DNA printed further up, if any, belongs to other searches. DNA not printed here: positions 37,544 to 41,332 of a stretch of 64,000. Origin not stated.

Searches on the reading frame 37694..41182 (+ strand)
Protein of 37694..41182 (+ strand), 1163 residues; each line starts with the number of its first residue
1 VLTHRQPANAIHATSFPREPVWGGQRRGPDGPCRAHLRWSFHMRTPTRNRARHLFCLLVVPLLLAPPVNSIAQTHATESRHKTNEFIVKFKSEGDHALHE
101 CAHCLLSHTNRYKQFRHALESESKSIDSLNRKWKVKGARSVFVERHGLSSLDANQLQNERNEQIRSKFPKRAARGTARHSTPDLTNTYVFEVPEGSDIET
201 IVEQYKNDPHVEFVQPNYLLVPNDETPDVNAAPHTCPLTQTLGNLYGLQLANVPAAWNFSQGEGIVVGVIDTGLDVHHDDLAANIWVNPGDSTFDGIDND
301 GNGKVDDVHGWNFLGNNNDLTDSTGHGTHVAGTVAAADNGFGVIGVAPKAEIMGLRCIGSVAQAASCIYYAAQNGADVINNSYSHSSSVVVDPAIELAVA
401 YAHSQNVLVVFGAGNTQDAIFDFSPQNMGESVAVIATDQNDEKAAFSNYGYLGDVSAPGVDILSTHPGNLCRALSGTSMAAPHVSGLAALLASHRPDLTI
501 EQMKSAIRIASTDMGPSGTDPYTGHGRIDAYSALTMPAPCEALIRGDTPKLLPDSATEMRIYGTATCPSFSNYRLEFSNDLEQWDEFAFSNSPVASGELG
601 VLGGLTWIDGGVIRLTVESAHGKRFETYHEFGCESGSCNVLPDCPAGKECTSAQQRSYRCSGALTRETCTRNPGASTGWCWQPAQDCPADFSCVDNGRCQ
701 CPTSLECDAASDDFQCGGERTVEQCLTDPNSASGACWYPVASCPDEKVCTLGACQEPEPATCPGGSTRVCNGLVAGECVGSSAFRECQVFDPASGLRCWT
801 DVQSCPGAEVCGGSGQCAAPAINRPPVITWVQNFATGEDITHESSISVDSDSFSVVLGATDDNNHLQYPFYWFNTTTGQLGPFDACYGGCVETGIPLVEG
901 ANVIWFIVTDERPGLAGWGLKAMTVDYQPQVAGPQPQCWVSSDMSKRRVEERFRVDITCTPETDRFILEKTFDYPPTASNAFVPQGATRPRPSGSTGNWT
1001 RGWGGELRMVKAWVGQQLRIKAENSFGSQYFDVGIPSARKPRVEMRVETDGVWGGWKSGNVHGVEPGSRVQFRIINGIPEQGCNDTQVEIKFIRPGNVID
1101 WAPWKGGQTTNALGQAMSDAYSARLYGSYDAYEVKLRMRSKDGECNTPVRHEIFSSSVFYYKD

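Call 92: search_protein_families(library=pfam, max_evalue=0.001, proteins=[window:37694-41182:+])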
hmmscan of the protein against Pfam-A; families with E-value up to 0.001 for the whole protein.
window:37694-41182:+ (1163 aa): 2 families
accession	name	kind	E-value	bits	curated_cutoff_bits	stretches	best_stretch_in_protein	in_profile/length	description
PF00082.27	Peptidase_S8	-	1.4e-49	169.4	21.8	1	262-526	1-288/288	Subtilase family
PF22148.1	Fervidolysin_NPro-like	-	3.3e-06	27.8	21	1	183-217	47-81/81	Fervidolysin N-terminal prodomain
